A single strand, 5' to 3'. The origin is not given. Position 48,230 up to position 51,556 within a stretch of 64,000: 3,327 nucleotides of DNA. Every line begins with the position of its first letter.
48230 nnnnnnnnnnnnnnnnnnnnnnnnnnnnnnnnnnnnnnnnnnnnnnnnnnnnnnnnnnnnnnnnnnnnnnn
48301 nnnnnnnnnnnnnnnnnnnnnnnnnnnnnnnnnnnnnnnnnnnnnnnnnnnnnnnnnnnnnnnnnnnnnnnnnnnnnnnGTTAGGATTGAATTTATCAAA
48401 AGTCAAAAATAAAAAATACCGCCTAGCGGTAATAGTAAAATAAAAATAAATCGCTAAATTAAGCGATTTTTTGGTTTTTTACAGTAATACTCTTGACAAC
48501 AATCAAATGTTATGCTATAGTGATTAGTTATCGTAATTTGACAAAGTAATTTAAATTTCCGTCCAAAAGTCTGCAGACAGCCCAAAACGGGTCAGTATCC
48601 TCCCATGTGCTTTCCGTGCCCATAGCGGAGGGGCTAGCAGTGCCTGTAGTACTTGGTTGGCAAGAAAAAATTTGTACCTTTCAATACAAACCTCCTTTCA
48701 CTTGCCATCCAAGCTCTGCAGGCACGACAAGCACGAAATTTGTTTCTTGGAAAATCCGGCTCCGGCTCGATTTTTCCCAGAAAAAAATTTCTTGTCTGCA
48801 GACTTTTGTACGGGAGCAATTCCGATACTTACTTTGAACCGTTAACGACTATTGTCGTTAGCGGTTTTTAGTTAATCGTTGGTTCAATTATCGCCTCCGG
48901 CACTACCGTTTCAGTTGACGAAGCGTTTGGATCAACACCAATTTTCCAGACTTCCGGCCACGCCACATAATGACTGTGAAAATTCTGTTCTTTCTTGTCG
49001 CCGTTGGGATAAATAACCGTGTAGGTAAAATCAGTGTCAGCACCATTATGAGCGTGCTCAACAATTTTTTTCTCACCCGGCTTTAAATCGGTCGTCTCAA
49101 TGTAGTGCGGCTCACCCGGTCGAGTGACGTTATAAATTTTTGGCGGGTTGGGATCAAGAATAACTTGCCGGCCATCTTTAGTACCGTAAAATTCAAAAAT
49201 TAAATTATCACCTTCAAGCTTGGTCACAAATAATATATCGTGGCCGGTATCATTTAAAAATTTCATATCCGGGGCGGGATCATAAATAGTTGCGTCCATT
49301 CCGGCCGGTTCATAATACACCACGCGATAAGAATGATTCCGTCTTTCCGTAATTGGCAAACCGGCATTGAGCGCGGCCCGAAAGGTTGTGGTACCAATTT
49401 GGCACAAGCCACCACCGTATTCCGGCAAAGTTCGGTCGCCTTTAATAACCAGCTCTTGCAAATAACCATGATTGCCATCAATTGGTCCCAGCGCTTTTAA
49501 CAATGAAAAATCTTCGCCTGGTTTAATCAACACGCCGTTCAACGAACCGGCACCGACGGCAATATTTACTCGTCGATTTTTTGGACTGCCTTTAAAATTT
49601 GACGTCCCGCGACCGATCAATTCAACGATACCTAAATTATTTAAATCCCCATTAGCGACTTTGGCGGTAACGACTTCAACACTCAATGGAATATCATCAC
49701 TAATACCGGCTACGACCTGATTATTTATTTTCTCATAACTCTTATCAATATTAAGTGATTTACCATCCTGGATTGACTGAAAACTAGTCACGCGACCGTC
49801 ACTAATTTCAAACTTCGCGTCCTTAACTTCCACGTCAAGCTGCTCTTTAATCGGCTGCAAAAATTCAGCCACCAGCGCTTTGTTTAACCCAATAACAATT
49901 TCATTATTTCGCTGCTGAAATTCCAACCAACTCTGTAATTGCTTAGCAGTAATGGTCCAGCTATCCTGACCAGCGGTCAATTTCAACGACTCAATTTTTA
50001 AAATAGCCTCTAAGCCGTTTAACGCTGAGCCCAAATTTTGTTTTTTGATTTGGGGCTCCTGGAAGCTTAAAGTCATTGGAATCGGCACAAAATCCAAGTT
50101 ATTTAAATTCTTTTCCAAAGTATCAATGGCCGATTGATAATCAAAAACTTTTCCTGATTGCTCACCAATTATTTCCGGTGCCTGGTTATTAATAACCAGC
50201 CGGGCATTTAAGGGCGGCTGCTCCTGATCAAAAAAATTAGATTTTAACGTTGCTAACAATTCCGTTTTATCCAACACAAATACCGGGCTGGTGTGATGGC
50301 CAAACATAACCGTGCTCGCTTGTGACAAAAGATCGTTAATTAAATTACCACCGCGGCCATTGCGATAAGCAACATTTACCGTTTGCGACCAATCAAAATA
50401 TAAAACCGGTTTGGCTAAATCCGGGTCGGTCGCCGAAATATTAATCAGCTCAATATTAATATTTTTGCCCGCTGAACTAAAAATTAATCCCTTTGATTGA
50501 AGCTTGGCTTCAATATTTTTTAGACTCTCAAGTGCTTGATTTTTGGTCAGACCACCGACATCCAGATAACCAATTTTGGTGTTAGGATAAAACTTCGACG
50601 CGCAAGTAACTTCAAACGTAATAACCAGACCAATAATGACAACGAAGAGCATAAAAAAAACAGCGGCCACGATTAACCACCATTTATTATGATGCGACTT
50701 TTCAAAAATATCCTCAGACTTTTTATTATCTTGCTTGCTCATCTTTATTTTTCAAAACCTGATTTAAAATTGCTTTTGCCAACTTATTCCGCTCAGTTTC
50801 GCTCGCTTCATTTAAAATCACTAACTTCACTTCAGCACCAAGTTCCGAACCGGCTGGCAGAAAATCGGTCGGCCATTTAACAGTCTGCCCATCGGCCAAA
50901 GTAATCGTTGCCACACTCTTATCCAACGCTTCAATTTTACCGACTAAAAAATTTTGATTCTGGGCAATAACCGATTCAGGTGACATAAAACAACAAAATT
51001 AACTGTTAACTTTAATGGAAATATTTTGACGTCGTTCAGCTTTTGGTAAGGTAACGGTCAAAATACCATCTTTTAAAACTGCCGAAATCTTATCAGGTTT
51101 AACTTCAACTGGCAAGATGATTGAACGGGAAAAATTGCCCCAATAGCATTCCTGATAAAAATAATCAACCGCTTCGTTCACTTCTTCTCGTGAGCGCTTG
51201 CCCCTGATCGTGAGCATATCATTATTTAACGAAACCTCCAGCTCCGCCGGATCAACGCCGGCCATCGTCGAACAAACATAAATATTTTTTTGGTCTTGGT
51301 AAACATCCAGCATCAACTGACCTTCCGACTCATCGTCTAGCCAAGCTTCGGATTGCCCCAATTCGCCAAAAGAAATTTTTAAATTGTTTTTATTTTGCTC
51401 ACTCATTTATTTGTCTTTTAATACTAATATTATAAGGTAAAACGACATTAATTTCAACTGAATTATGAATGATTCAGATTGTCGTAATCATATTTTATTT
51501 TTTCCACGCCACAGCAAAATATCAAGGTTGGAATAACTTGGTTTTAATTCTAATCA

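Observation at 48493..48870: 250-nt element with 17-22 bp terminal inverted repeats driven by a consensus promoter: ncRNA or MITE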

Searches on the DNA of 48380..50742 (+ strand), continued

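Call 68: search_with_rna_model(model_id=R1, sources=[window, L003, L004, L012, L013, L014, L017, L020, L021, L022, L023, L024, L027, L029, L031, L032, L033, L034, L040, L042, L046, L048, L052, L053], max_evalue=1e-30, make_alignment=true)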
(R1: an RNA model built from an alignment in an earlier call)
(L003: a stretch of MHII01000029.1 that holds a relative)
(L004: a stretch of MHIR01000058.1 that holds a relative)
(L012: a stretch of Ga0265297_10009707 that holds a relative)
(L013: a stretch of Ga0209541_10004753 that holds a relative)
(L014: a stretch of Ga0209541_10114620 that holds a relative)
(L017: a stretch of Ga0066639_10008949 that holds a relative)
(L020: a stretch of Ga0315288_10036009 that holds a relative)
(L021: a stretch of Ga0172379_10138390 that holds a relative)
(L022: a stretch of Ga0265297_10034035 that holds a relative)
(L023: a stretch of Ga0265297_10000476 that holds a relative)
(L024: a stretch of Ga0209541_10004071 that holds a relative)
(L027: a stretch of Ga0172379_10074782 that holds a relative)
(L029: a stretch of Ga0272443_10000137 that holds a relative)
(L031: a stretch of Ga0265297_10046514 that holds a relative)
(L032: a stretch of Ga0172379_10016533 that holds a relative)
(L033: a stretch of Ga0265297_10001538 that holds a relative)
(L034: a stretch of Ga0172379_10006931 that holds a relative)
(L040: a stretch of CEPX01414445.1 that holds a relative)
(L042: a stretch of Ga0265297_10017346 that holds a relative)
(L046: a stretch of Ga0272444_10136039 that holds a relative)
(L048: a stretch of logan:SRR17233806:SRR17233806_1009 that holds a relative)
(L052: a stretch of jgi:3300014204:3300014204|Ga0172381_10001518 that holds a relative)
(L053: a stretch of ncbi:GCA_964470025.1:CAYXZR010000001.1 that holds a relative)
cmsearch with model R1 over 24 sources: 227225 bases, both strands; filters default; matches with E-value up to 1e-30: 24.
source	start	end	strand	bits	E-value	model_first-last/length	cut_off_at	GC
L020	1306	1549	-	258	4.1e-74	1-236/236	no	0.45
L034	11874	12111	+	257.3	6.6e-74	1-236/236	no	0.48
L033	4551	4788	-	256.3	1.3e-73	1-236/236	no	0.48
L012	6320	6561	-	255.4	2.4e-73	1-236/236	no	0.48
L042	5008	5241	-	247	7.2e-71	1-236/236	no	0.47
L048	4449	4683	-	245.4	2.1e-70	1-236/236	no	0.48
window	48569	48803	+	244.8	3.2e-70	1-236/236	no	0.48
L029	1356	1594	-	240.6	5.6e-69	1-236/236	no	0.47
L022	1344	1578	+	239.9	8.7e-69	1-236/236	no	0.49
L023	5658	5894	+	238.6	2.1e-68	1-236/236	no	0.44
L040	5489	5727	-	232.7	1.1e-66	1-236/236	no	0.44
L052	4463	4700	-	231.7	2.3e-66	1-236/236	no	0.45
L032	1386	1621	+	231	3.7e-66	1-236/236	no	0.43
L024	3602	3953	+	229.7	8.9e-66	1-236/236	no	0.45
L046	265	546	+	224.6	2.8e-64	1-236/236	no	0.51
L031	227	461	-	222.5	1.2e-63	1-236/236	no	0.46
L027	173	412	+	221.9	1.8e-63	1-236/236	no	0.5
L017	4580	4840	-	216.7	5.9e-62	1-236/236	no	0.44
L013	214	565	+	216.4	7.3e-62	1-236/236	no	0.4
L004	9870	10222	+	214.2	3.3e-61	1-236/236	no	0.41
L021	597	821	+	213.3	5.8e-61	1-236/236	no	0.48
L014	213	468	-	211.3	2.4e-60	1-236/236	no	0.5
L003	8815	9070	+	201.9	1.4e-57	1-236/236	no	0.5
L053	4487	4737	-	195.4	1.1e-55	1-236/236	no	0.49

Alignment A4: 24 matches aligned to the model, 399 columns, each read 5' to 3' on its own strand. Consensus structure (alignment columns), stored with it:
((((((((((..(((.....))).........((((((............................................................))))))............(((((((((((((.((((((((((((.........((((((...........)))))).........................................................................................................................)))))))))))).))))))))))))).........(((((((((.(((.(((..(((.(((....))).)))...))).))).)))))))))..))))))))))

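Call 78: search_dna_similar(query=window:48545-48875:+, collection=plasmids, mode=distant, max_rows=5)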
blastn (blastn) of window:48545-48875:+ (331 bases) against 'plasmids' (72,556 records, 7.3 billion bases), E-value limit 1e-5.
No match.

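Call 79: search_dna_similar(query=window:48545-48875:+, collection=phages, mode=distant, max_rows=5)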
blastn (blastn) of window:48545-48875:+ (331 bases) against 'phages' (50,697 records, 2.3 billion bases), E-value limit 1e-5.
No match.
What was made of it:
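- Tried and rejected: BLASTN against the plasmid and phage collections: no match (calls 78, 79).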

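Call 87: search_with_rna_model(model_id=R1, sources=[L225, L226, L005, L056], max_evalue=1, show_alignments=2)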
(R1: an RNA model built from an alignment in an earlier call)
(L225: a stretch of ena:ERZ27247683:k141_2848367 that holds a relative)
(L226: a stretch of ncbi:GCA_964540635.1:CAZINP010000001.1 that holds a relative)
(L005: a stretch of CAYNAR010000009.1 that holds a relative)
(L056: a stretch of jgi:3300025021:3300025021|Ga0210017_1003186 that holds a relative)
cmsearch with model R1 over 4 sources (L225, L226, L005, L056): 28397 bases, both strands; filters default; matches with E-value up to 1: 3.
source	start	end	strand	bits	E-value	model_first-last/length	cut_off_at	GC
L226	3430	3663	-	219.1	1.5e-63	1-236/236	no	0.46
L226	3430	3663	+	55.4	2.2e-15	1-236/236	no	0.46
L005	9077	9101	-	6.4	0.56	1-236/236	no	0.6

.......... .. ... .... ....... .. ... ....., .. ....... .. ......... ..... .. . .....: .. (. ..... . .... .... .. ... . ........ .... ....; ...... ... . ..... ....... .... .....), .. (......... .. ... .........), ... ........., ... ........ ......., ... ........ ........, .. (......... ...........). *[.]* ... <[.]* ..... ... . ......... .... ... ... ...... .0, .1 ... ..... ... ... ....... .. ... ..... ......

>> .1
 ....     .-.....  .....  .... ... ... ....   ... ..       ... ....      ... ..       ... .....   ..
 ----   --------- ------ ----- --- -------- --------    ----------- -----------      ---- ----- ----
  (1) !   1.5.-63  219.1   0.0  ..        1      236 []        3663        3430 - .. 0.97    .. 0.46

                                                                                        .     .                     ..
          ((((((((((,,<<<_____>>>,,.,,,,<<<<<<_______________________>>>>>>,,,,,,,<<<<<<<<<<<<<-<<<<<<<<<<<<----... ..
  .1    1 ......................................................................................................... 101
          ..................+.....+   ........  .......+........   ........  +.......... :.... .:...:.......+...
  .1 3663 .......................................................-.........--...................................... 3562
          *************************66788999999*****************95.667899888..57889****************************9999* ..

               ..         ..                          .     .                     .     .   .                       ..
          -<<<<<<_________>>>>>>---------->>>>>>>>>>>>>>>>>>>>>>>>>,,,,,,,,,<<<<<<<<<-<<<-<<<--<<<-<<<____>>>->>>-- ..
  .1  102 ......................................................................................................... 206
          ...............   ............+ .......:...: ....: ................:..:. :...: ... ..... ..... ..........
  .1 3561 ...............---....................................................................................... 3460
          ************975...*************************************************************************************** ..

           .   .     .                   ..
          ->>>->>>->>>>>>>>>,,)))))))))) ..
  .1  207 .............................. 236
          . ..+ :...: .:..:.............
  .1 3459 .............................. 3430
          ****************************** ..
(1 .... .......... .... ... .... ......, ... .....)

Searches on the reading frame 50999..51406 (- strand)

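Call 11: search_protein_families(library=pfam, proteins=[window:50999-51406:-])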
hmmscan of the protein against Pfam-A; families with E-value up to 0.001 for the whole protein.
window:50999-51406:- (135 aa): 2 families
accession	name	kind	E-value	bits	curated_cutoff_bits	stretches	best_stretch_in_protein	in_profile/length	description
PF00011.27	HSP20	-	7.2e-21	74.6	20.8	1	35-133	2-101/102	Hsp20/alpha crystallin family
PF17886.7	ArsA_HSP20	-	3.1e-07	30.3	22.5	1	42-119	4-62/63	HSP20-like domain found in ArsA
